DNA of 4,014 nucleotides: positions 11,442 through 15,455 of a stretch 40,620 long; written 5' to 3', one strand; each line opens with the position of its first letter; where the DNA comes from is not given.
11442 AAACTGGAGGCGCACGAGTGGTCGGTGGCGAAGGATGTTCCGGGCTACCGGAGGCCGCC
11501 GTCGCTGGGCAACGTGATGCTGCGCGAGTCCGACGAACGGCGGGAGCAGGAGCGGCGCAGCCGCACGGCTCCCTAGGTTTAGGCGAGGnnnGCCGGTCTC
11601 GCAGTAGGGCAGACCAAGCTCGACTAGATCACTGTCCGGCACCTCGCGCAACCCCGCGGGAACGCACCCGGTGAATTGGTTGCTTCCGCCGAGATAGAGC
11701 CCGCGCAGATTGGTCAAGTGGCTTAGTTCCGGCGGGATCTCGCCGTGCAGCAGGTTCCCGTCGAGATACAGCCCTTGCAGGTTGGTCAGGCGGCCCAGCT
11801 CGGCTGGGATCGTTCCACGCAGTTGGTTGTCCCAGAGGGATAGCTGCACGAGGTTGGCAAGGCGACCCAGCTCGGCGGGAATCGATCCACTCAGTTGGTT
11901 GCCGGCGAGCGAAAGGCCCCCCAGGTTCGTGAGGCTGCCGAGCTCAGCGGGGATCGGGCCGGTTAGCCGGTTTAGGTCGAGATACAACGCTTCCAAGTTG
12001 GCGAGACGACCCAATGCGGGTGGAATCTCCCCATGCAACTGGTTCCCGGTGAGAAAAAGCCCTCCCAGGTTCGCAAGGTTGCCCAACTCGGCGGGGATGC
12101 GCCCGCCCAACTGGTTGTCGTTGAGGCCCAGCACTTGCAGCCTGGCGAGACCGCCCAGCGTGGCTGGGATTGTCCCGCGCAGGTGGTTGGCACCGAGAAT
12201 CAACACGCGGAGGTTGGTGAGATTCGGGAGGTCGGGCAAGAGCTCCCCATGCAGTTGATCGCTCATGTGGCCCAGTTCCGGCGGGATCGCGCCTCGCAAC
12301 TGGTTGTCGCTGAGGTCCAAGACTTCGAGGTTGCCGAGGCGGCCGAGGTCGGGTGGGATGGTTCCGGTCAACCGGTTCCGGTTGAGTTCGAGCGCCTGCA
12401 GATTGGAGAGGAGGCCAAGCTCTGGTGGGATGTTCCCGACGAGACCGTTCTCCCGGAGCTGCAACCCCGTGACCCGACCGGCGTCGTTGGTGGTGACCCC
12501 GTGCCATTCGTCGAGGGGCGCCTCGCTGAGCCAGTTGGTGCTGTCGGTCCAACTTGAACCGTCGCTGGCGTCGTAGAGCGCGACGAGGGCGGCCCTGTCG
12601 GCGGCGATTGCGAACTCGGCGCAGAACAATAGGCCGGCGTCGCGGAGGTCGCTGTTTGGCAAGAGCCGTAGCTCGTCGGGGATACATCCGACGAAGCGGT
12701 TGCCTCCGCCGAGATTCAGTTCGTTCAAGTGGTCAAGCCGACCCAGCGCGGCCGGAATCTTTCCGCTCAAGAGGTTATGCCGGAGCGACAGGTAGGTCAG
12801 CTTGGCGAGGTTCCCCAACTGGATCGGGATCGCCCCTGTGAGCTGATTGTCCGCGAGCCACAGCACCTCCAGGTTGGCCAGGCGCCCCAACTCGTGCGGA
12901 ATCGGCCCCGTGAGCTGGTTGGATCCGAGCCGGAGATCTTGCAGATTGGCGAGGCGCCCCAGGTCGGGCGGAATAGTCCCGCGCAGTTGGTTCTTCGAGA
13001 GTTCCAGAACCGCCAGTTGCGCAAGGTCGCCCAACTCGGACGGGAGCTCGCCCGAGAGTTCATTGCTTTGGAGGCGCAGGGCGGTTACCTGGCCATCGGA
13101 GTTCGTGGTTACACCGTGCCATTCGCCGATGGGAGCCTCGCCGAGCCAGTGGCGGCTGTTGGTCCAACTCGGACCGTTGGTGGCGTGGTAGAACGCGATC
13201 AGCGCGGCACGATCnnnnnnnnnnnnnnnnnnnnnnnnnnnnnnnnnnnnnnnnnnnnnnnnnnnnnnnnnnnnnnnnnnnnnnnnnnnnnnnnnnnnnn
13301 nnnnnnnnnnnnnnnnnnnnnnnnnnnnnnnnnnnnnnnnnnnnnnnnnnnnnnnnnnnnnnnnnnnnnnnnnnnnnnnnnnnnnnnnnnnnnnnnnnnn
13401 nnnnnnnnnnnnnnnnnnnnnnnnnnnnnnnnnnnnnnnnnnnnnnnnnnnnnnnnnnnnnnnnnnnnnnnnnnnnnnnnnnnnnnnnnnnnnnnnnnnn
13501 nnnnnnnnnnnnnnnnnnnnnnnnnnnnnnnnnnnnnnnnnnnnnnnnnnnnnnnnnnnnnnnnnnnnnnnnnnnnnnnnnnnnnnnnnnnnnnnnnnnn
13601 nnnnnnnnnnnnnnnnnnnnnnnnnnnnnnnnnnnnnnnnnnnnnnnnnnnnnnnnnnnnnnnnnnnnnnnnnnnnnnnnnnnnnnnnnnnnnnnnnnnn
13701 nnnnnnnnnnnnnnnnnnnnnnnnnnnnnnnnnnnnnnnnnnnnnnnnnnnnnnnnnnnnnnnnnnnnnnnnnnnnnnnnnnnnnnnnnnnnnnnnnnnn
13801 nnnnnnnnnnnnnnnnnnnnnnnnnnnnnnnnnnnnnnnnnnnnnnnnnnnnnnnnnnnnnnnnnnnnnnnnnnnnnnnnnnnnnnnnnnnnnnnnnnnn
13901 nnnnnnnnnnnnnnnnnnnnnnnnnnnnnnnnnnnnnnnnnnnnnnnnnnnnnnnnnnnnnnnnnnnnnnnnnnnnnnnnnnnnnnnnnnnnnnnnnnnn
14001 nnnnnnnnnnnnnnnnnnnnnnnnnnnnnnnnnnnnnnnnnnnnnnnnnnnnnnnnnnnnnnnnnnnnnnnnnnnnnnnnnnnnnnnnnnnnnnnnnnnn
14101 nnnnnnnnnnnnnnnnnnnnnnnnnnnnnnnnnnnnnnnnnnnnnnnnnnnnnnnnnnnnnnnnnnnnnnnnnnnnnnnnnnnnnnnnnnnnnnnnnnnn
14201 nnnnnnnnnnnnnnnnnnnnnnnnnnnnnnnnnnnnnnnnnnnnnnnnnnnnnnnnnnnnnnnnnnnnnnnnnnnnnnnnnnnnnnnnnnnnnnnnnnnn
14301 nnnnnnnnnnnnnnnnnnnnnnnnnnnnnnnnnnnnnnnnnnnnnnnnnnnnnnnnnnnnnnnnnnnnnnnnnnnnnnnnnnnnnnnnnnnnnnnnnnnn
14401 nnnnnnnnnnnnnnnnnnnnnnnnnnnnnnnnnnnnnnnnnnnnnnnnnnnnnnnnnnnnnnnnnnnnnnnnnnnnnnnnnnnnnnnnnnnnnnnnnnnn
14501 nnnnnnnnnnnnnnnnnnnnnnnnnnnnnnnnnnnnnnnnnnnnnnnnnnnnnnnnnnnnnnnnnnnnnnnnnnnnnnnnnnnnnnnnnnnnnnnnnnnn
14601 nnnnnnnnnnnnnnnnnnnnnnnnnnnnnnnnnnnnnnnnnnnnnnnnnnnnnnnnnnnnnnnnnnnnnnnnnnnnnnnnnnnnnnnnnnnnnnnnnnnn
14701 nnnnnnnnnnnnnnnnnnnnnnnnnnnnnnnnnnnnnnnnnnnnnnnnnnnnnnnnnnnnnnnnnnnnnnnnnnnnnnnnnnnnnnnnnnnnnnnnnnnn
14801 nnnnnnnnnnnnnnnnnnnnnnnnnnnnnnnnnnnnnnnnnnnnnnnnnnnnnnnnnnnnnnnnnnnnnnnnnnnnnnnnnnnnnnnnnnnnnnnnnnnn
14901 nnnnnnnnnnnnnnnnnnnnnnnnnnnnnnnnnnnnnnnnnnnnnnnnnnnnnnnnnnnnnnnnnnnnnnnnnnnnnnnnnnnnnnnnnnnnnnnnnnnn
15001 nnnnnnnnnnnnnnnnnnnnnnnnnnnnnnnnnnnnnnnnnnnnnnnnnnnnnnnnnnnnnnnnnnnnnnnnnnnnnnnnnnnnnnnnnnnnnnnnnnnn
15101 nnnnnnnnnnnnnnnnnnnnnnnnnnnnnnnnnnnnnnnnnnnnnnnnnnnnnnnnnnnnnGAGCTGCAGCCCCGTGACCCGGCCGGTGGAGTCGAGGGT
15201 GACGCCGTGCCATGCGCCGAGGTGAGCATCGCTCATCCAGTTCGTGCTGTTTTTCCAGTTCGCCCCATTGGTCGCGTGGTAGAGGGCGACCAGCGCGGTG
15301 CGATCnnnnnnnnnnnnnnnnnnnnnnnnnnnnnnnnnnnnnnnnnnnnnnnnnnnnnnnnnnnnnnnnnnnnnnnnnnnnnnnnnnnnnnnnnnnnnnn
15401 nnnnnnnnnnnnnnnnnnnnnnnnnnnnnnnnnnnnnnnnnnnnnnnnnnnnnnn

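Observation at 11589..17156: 1855-aa secreted protein assembled from six complete, capped plant-type LRR ectodomain modules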

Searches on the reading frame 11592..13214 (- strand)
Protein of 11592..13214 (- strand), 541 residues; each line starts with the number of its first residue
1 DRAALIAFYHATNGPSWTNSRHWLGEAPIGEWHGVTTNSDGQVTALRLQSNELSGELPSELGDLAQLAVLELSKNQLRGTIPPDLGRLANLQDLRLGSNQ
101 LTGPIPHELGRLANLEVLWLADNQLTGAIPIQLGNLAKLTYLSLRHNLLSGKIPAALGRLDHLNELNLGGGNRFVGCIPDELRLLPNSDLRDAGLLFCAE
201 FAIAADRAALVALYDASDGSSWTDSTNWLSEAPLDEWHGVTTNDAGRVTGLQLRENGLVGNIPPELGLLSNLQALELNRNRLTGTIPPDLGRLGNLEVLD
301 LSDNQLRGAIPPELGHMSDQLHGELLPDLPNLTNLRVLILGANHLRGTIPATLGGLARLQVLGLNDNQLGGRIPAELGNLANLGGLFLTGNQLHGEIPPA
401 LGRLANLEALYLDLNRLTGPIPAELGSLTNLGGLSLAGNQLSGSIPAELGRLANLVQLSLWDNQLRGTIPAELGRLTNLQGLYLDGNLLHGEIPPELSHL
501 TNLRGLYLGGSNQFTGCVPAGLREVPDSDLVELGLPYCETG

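Call 65: predict_structure(alignment_id=A4)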
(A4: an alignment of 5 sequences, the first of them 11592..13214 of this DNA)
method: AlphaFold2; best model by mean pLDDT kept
length: 541 residues; sequences in the alignment: 5
mean_pLDDT: 91.9   pTM: 0.69
mean pLDDT of the five models: 91.9, 91.3, 89.4, 88.5, 87.8
residues with pLDDT >= 90: 416; 70-90: 108; 50-70: 4; < 50: 13
segments of 3 or more residues with pLDDT < 50: 318-329
pLDDT, mean of each block of 10 residues (from residue 1): 94 85 81 93 95 94 97 97 97 98 97 97 97 95 96 90 91 87 84 79 86 91 81 88 92 93 92 96 94 93 97 68 41 91 97 93 98 96 97 98 97 98 97 98 98 97 98 96 97 95 96 94 93 86 44
secondary structure, 60 per line:
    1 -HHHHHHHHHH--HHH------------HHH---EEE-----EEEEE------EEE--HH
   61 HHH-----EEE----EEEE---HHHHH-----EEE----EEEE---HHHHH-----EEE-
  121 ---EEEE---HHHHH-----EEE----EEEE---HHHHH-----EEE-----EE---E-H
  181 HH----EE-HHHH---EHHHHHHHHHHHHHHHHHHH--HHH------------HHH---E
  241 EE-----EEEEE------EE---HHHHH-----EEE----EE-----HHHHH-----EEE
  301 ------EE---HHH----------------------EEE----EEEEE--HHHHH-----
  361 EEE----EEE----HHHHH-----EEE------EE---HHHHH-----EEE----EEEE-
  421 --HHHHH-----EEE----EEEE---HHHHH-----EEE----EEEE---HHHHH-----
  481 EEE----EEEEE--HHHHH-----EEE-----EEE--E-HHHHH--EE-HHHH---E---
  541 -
elements in order: H2-11 E35-37 E43-47 E54-56 H59-63 E69-71 E76-79 H83-87 E93-95 E100-103 H107-111 E117-119 E124-127 H131-135 E141-143 E148-151 H155-159 E165-167 H190-193 H198-216 E240-242 E248-252 H264-268 E274-276 H288-292 E298-300 E337-339 E344-348 H351-355 E361-363 E368-370 H375-379 E385-387 H399-403 E409-411 E416-419 H423-427 E433-435 E440-443 H447-451 E457-459 E464-467 H471-475 E481-483 E488-492 H495-499 E505-507 E513-515 H520-524 H530-533
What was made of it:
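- This fits two well-defined modules whose mutual orientation is uncertain (call 65).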

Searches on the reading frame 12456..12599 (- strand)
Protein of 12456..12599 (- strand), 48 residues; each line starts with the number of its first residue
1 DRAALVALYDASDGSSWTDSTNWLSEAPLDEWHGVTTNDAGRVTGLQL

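Call 20: search_protein_families(library=pfam, proteins=[window:12456-12599:-], max_evalue=10)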
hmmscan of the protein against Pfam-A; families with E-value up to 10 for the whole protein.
seq(48 aa): 1 family
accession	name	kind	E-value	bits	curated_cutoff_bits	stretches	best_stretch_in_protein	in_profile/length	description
PF18805.7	LRR_10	-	0.063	13.5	30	1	1-48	10-67/67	Leucine-rich repeat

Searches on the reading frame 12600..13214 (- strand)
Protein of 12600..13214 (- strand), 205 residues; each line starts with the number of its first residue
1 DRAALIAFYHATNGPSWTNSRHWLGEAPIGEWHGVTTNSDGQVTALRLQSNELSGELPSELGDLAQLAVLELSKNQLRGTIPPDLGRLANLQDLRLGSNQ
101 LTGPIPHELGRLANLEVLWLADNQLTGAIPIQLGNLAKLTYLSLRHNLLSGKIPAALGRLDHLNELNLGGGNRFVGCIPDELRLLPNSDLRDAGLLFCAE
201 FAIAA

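Call 31: predict_structure(alignment_id=A1)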
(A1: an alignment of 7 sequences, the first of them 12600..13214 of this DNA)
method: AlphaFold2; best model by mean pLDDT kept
length: 205 residues; sequences in the alignment: 7
mean_pLDDT: 95.4   pTM: 0.91
mean pLDDT of the five models: 95.4, 94.9, 93.9, 93.1, 92.4
residues with pLDDT >= 90: 179; 70-90: 25; 50-70: 1; < 50: 0
segments of 3 or more residues with pLDDT < 50: none
pLDDT, mean of each block of 10 residues (from residue 1): 96 90 88 96 97 96 98 98 98 99 98 98 98 98 98 96 96 96 92 90 79
secondary structure, 60 per line:
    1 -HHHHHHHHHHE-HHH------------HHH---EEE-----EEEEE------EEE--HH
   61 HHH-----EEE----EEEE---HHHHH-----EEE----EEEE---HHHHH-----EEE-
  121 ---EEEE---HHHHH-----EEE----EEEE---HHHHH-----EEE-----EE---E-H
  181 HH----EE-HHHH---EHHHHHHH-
elements in order: H2-11 E35-37 E43-47 E54-56 H59-63 E69-71 E76-79 H83-87 E93-95 E100-103 H107-111 E117-119 E124-127 H131-135 E141-143 E148-151 H155-159 E165-167 H190-193 H198-204
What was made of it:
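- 12600..13214 (-): Module 5 (aa 1315-1519): N-cap, 6 LRRs, C-cap C1491/C1512; similar in size to a SERK or BIR ectodomain. AF2 pLDDT 95.4, pTM 0.91 (call 31).
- On Plant-specific (PS) LRR class: AF2 DSSP shows two strands per repeat (call 31).
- On Pfam LRRNT_2 (PF08263), the plant LRR N-terminal cap: Helix at residues 2-11 and strands at 35-37 and 43-47 in the model (call 31).
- AF2 of module 5 gives pLDDT 95.4, with two strands per repeat (call 31).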

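Call 35: fold_search(model_id=the predicted structure, library=pdb)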
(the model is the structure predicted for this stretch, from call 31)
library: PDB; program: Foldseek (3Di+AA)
matches with E <= 10: 993; with E <= 0.001: 312
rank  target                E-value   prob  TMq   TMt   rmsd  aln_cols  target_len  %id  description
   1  6g3w_C                1.6e-13  1.00  0.71  0.79   1.4       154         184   39  Crystal structure of the BIR3 - SERK2 complex from Arabidopsis thaliana. (released 2018-04-04)
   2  8wee_A                2.5e-13  1.00  0.84  0.27   2.1       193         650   34  Crystal structure of Arabidopsis thaliana MIK2 ectodomain in complex with SCOOP12 (released 2024-11-06)
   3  6fg8_B                4.4e-13  1.00  0.71  0.76   4.1       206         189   30  Crystal structure of the BIR3 - SERK1 complex from Arabidopsis thaliana. (released 2018-01-24)
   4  4q3i_A                5.2e-13  1.00  0.80  0.75   1.5       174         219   35  Structure of the OsSERK2 leucine rich repeat extracellular domain (released 2014-11-12)
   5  5gr8_A                6.0e-13  1.00  0.83  0.25   2.9       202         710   32  Crystal structure of PEPR1-AtPEP1 (released 2016-12-14)
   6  6fg8_A                6.4e-13  1.00  0.76  0.83   2.7       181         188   35  Crystal structure of the BIR3 - SERK1 complex from Arabidopsis thaliana. (released 2018-01-24)
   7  4mna                  8.3e-13  1.00  0.85  0.28   1.6       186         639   38  Crystal structure of the free FLS2 ectodomains (released 2013-12-04)
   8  8web_A                8.7e-13  1.00  0.83  0.27   2.1       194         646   34  Crystal structure of Arabidopsis thaliana MIK2 ectodomain (released 2024-11-06)
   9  6g3w_D                8.7e-13  1.00  0.70  0.76   3.8       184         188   34  Crystal structure of the BIR3 - SERK2 complex from Arabidopsis thaliana. (released 2018-04-04)
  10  4lsc_A                1.1e-12  1.00  0.73  0.80   4.2       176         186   37  Isolated SERK1 co-receptor ectodomain at high resolution (released 2013-09-04)
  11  4z64_C                1.3e-12  1.00  0.70  0.77   1.5       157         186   39  the plant peptide hormone receptor complex in arabidopsis (released 2016-03-02)
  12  8wei_A                1.5e-12  1.00  0.83  0.28   2.1       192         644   34  Crystal structure of Brassica napus MIK2 ectodomain (N393D mutant) (released 2024-11-06)
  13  8wec_E                1.5e-12  1.00  0.72  0.84   1.5       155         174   41  Crystal structure of Arabidopsis thaliana MIK2 ectodomain in complex with BAK1 ectodomain and SCOOP12 (released 2024-11-06)
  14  4q3g_A                2.3e-12  1.00  0.78  0.73   1.6       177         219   35  Structure of the OsSERK2 leucine rich repeat extracellular domain (released 2014-11-12)
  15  8wec_A                2.6e-12  1.00  0.71  0.25   4.9       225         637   31  Crystal structure of Arabidopsis thaliana MIK2 ectodomain in complex with BAK1 ectodomain and SCOOP12 (released 2024-11-06)
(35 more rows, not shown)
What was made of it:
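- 12600..13214 (-): Foldseek target-normalised TM-score (TMt) 0.76-0.84 to SERK, BIR and BAK1 ectodomains (call 35).
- On Plant-specific (PS) LRR class: The Foldseek top 50 are all plant (call 35).
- The 50 best Foldseek hits are all plant LRR ectodomain proteins (call 35).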

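Call 38: find_related_loci(query=A1, collection=genome_contigs, flank=10000)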
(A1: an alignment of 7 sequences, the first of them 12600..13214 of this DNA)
Query A1 (205 aa) in genome_contigs; peptide patterns used: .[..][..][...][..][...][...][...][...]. (x = any residue, [..] = any of these).
597 stretches matched a pattern (row limit reached: there are more); 567 encode a relative of the query (tblastn E <= 1e-3); the best 80 are kept; 77 distinct loci.
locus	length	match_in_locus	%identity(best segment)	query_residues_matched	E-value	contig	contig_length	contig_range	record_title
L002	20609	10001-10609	54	1-204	1e-63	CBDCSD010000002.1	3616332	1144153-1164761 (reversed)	MAG: Caldilineaceae bacterium isolate c8244fc0-ec89-46dc-8875-79b2ccc2d134 genome assembly, contig: contig_2, whole geno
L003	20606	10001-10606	56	1-203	1e-62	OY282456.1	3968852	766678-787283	MAG: uncultured Dehalococcoidia bacterium genome assembly, chromosome: 1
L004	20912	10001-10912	59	1-192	1e-60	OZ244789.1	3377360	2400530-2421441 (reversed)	MAG: Chloroflexota bacterium isolate ab4077b5-c520-4789-84b5-e4883557eec7 genome assembly, chromosome: 1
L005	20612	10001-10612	57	1-205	2e-60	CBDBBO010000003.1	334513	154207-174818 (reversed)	MAG: Dehalococcoidia bacterium isolate 1b2ae8b5-6dc1-4ab8-aaf0-c904fb0211c2 genome assembly, contig: contig_3, whole gen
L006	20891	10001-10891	60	1-187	1e-59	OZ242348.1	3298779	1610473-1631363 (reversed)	MAG: Dehalococcoidia bacterium isolate 357cf40b-4ce6-42dd-ae1b-d69ff5967523 genome assembly, chromosome: 1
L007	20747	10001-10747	47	1-202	3e-59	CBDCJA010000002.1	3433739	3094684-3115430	MAG: Dehalococcoidia bacterium isolate 74759a26-e43e-47b4-bd7b-8cfaae66933d genome assembly, contig: contig_2, whole gen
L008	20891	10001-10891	59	2-192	5e-59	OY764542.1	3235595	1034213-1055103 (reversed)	MAG: Dehalococcoidia bacterium isolate 6a5b5718-e0ca-4583-9154-875545b380e3 genome assembly, chromosome: 1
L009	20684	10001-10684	51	1-205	7e-59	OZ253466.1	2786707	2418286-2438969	MAG: Dehalococcoidia bacterium isolate 7f7fcc17-106b-4c1d-a8d7-7cf201ad70ef genome assembly, chromosome: 1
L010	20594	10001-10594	53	1-198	2e-58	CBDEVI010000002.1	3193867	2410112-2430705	MAG: Chloroflexota bacterium isolate f820a594-4fe9-4b7b-8cc4-7fafcfd9b253 genome assembly, contig: contig_2, whole genom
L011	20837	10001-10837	57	1-187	3e-58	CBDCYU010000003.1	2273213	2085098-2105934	MAG: Dehalococcoidia bacterium isolate 262ce888-de54-4936-a59d-857f670bbefa genome assembly, contig: contig_3, whole gen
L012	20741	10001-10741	47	1-199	1e-57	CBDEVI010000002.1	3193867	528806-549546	MAG: Chloroflexota bacterium isolate f820a594-4fe9-4b7b-8cc4-7fafcfd9b253 genome assembly, contig: contig_2, whole genom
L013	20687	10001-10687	56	1-187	9e-58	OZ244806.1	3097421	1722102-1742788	MAG: Chloroflexota bacterium isolate 600da572-970b-48f2-b46a-9436f58df6f3 genome assembly, chromosome: 1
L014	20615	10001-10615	52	1-205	9e-58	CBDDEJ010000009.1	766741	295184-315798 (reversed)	MAG: Dehalococcoidia bacterium isolate 49c8d7ff-4838-46bf-a9ef-c42a27772ead genome assembly, contig: contig_9, whole gen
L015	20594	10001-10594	53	1-199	8e-58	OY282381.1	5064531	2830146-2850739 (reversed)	MAG: uncultured Caldilineaceae bacterium genome assembly, chromosome: 1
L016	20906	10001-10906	53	1-199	9e-58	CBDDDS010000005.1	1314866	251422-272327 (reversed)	MAG: Dehalococcoidia bacterium isolate db2bbbab-11a9-477a-bdcc-a3d7ed85a633 genome assembly, contig: contig_5, whole gen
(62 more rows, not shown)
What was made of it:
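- The best 80 genome loci are almost all Chloroflexota MAGs (call 38). The closest genome hits are concentrated in Chloroflexota MAGs (call 38).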

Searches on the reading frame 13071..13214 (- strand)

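Call 20: search_protein_families(library=pfam, proteins=[window:13071-13214:-], max_evalue=10)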
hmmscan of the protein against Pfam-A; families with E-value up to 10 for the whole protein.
seq(48 aa): 1 family
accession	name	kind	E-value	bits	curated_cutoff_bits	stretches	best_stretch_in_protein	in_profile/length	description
PF18805.7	LRR_10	-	0.079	13.2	30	1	1-18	10-27/67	Leucine-rich repeat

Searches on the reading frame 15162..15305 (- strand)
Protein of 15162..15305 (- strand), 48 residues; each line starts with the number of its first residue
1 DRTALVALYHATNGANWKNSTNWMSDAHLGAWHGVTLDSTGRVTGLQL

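Call 20: search_protein_families(library=pfam, proteins=[window:15162-15305:-], max_evalue=10)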
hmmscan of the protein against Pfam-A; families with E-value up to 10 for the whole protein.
seq(48 aa): 1 family
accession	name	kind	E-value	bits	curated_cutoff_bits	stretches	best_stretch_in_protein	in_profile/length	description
PF18805.7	LRR_10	-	0.0007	19.8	30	1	1-48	10-67/67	Leucine-rich repeat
